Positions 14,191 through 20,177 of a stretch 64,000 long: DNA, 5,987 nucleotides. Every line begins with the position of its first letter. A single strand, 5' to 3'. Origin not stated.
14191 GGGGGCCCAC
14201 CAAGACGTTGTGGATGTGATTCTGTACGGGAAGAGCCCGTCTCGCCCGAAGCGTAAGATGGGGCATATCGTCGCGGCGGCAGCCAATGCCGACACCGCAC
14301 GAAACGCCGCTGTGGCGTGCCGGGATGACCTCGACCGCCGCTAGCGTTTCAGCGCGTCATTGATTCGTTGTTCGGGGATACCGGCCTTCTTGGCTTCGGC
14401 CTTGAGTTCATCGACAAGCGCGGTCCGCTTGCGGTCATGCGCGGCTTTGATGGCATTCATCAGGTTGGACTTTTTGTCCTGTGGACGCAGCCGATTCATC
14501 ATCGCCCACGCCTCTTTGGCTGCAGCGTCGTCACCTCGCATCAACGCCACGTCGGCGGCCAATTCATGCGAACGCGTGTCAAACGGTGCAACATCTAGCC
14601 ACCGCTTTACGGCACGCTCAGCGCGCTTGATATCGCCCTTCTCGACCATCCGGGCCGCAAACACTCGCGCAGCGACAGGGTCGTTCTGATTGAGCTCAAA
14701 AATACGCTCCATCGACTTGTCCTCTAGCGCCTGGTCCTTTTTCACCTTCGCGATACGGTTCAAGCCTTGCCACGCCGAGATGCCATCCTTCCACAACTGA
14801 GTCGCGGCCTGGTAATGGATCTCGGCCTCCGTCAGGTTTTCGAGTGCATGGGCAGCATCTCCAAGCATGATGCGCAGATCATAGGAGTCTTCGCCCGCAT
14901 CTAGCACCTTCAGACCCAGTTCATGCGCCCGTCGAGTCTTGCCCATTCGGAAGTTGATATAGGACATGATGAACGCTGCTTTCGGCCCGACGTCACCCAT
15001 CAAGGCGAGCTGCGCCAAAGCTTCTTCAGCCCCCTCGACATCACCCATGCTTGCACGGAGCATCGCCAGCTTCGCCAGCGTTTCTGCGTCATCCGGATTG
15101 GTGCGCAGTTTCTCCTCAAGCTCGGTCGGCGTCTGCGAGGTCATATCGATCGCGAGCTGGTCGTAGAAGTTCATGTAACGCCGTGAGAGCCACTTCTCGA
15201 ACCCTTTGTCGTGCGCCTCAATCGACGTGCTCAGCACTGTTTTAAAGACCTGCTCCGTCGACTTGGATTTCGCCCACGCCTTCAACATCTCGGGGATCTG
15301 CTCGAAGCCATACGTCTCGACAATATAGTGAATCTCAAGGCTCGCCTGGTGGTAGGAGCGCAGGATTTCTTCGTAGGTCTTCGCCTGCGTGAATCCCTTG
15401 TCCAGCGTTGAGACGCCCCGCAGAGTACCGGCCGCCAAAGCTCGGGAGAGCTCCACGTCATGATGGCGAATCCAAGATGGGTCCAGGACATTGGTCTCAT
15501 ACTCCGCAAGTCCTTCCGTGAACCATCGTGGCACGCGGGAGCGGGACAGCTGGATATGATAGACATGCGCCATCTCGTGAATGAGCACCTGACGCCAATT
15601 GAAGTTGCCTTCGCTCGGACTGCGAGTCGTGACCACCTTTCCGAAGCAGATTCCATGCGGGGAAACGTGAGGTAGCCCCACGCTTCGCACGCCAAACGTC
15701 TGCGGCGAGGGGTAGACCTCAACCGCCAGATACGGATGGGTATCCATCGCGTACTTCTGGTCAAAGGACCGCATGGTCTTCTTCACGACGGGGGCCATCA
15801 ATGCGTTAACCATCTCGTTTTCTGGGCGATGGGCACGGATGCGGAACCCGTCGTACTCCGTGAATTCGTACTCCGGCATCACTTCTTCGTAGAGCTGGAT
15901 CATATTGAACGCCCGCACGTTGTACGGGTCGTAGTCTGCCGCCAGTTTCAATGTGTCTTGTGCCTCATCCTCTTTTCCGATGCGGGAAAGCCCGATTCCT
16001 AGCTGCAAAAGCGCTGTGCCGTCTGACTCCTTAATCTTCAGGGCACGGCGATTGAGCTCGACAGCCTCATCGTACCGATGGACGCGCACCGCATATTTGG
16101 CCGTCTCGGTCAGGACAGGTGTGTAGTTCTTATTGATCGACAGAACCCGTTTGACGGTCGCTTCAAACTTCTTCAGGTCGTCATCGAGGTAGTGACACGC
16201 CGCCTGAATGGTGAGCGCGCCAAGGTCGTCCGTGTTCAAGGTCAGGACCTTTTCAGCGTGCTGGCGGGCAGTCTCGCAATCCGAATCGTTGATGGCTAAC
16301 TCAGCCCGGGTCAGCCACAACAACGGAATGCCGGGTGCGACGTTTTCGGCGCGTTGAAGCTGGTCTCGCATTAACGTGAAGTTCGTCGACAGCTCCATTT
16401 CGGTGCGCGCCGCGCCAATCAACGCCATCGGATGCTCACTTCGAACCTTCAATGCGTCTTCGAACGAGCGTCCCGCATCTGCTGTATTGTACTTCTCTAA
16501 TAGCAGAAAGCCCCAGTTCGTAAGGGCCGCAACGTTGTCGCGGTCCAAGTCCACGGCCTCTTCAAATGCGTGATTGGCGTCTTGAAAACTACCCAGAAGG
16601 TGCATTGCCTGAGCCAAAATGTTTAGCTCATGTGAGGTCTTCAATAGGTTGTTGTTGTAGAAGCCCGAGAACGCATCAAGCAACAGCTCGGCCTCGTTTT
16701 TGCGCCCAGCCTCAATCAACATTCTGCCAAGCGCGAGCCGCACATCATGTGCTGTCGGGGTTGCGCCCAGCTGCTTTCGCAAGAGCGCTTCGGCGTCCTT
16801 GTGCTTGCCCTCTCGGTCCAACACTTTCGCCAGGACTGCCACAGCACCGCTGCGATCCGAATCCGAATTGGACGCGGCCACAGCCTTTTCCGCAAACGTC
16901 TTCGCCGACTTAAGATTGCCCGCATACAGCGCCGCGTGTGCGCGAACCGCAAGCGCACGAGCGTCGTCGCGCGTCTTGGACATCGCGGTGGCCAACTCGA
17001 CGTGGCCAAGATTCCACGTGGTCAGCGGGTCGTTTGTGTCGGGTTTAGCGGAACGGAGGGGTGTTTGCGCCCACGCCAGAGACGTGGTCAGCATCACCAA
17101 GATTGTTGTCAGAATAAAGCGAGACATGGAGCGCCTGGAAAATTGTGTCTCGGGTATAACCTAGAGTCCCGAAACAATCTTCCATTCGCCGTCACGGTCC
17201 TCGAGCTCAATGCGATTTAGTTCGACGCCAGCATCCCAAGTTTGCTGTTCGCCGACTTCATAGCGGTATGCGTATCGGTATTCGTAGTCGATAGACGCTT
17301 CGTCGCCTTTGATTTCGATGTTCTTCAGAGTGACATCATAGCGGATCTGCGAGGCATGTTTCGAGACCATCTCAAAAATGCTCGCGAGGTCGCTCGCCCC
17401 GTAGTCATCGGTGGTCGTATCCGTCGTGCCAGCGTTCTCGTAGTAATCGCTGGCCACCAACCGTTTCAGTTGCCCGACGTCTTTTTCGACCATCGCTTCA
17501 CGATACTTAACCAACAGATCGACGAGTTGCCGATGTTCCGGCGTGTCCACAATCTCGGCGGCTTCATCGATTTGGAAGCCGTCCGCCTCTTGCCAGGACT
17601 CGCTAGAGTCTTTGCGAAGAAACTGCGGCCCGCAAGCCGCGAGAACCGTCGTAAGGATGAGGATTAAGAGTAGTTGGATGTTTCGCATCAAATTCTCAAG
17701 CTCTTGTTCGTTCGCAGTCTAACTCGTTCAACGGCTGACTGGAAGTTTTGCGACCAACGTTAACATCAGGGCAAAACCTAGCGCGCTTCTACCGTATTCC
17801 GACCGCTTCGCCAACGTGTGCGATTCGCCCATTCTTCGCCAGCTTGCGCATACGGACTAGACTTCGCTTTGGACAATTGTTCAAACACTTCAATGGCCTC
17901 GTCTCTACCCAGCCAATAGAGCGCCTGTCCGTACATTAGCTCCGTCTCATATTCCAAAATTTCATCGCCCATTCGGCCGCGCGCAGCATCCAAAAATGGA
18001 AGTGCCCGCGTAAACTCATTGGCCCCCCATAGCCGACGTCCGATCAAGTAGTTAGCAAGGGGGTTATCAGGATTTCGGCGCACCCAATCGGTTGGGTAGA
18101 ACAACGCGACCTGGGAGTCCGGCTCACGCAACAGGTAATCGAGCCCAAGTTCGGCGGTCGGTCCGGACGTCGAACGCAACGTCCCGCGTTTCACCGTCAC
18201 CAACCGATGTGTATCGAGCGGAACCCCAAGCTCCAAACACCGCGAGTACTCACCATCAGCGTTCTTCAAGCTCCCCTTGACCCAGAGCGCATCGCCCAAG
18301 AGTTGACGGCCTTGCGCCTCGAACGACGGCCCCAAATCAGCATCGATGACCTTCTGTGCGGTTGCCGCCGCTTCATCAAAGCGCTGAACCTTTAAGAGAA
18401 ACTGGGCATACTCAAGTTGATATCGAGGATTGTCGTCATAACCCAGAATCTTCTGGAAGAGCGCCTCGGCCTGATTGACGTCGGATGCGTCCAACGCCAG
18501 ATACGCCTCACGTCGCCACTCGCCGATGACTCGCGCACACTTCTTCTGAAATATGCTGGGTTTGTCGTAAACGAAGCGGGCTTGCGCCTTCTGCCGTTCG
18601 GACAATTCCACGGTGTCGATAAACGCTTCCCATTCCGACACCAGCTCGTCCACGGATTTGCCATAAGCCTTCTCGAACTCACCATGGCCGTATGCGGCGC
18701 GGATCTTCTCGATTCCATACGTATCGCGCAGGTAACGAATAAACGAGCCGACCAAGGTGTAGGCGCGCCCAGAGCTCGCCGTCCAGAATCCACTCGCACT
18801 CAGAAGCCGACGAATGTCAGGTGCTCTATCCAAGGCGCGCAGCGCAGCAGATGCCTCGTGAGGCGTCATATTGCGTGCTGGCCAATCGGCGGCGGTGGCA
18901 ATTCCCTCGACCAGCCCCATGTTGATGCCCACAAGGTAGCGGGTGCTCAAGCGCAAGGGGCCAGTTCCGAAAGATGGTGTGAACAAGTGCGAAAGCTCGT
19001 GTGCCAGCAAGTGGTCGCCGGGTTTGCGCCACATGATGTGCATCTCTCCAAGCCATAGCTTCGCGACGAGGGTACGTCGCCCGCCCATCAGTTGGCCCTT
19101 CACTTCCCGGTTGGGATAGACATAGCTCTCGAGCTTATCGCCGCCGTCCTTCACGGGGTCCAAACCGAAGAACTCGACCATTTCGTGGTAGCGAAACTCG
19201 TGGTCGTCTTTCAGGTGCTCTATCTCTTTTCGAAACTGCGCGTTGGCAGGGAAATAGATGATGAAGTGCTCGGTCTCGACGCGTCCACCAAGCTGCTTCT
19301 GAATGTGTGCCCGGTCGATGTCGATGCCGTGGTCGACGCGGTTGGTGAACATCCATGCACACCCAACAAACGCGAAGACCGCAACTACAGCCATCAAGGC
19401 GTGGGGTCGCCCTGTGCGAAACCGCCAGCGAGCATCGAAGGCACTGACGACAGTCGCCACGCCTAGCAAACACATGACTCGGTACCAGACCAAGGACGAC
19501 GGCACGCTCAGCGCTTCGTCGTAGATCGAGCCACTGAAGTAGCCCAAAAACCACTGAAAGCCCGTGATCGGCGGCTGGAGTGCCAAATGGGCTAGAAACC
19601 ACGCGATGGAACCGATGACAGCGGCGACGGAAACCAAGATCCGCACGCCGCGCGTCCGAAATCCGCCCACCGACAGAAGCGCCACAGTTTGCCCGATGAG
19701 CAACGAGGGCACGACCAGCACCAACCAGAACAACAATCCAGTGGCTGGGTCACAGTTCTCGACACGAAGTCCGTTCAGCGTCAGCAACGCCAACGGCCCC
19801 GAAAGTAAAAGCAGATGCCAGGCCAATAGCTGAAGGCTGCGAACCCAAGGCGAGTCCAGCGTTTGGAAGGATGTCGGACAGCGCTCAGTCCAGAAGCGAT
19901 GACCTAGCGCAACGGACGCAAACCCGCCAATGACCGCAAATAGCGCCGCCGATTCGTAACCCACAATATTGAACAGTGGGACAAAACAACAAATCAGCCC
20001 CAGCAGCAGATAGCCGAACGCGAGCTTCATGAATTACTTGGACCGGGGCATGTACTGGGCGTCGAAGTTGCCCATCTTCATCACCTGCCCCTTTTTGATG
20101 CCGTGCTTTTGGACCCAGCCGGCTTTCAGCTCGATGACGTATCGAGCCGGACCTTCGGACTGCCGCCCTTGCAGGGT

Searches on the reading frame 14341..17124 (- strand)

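Call 71: search_protein_families(library=pfam, proteins=[window:14341-17124:-], max_evalue=0.0001)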
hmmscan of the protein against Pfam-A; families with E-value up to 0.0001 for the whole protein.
window:14341-17124:- (927 aa): 13 families
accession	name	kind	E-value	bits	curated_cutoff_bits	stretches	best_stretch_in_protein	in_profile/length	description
PF14559.12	TPR_19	-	1.2e-22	80.4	25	1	105-151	4-50/68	Tetratricopeptide repeat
PF12895.13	ANAPC3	-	1.5e-15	57.7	27.2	0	70-150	4-80/82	Anaphase-promoting complex, cyclosome, subunit 3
PF13432.12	TPR_16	-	6.4e-14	52.5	32.7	0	725-778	8-61/65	Tetratricopeptide repeat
PF13485.12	Peptidase_MA_2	-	1.8e-13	51.2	32.4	1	507-646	62-199/201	Peptidase MA superfamily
PF23914.1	TPR_CcmH_CycH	-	1.1e-12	48.6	42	1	782-885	50-156/158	Cytochrome c-type biogenesis protein H TPR domain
PF07719.23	TPR_2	-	2.3e-11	43.3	27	0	167-197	4-34/34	Tetratricopeptide repeat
PF13428.12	TPR_14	-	1.1e-10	41.5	23.5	0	95-135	4-44/44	Tetratricopeptide repeat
PF13431.12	TPR_17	-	2.3e-09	37.2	24.4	0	673-700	6-33/34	Tetratricopeptide repeat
PF25062.1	ARM_TT21_N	-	8.3e-08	32.7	40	0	169-265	105-200/222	Tetratricopeptide repeat protein 21 N-terminal ARM repeat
PF13424.12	TPR_12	-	8.5e-08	32.7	30.1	0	347-395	15-71/77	Tetratricopeptide repeat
PF13181.12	TPR_8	-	1.4e-07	31.5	25.7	0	750-777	3-30/34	Tetratricopeptide repeat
PF24575.1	TPR_Slam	-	2.9e-06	28.1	35.2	0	99-146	54-101/104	Surface lipoprotein assembly modifier, N-terminal TPR repeats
PF13414.12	TPR_11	-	7.1e-06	26.1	26.8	0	175-210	5-40/42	TPR repeat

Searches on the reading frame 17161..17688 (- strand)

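Call 71: search_protein_families(library=pfam, proteins=[window:17161-17688:-], max_evalue=0.0001)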
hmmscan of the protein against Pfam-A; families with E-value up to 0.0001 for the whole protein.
window:17161-17688:- (175 aa): 1 family
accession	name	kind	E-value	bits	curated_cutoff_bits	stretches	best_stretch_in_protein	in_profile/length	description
PF14534.12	DUF4440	-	2.9e-06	28.1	25.2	1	60-171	6-107/107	Domain of unknown function (DUF4440)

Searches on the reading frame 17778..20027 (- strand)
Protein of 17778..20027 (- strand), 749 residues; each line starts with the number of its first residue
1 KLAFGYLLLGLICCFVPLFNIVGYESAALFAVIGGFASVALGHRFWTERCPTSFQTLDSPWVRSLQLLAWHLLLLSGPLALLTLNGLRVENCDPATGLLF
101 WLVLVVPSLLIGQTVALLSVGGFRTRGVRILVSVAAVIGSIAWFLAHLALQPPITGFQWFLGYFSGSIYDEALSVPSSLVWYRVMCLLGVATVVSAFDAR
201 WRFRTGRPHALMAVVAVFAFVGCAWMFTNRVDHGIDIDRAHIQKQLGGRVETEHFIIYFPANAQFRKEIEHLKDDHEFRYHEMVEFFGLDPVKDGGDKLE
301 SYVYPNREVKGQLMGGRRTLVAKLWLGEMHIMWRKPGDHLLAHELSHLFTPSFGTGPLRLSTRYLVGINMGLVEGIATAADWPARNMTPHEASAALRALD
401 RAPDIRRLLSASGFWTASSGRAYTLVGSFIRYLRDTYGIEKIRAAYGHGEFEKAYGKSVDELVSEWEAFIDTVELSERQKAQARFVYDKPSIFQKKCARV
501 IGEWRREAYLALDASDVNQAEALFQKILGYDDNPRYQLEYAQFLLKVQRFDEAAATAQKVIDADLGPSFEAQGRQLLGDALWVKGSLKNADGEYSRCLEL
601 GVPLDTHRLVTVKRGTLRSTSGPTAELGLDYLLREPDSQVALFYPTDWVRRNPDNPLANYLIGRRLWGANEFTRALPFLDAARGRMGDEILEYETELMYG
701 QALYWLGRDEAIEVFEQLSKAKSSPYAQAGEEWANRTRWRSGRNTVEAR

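Call 52: search_protein_families(library=ncbifam, proteins=[window:17778-20027:-], max_evalue=0.001)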
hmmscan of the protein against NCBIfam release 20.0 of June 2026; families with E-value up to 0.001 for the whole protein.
window:17778-20027:- (749 aa): 0 families

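Call 71: search_protein_families(library=pfam, proteins=[window:17778-20027:-], max_evalue=0.0001)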
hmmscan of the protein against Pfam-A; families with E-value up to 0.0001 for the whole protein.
window:17778-20027:- (749 aa): 2 families
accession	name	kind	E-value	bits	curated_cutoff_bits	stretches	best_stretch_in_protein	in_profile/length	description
PF09976.15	TPR_21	-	2.2e-06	28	25.5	1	508-616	83-190/193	Tetratricopeptide repeat-like domain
PF14559.12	TPR_19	-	1.1e-05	26.1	25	1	511-564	1-55/68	Tetratricopeptide repeat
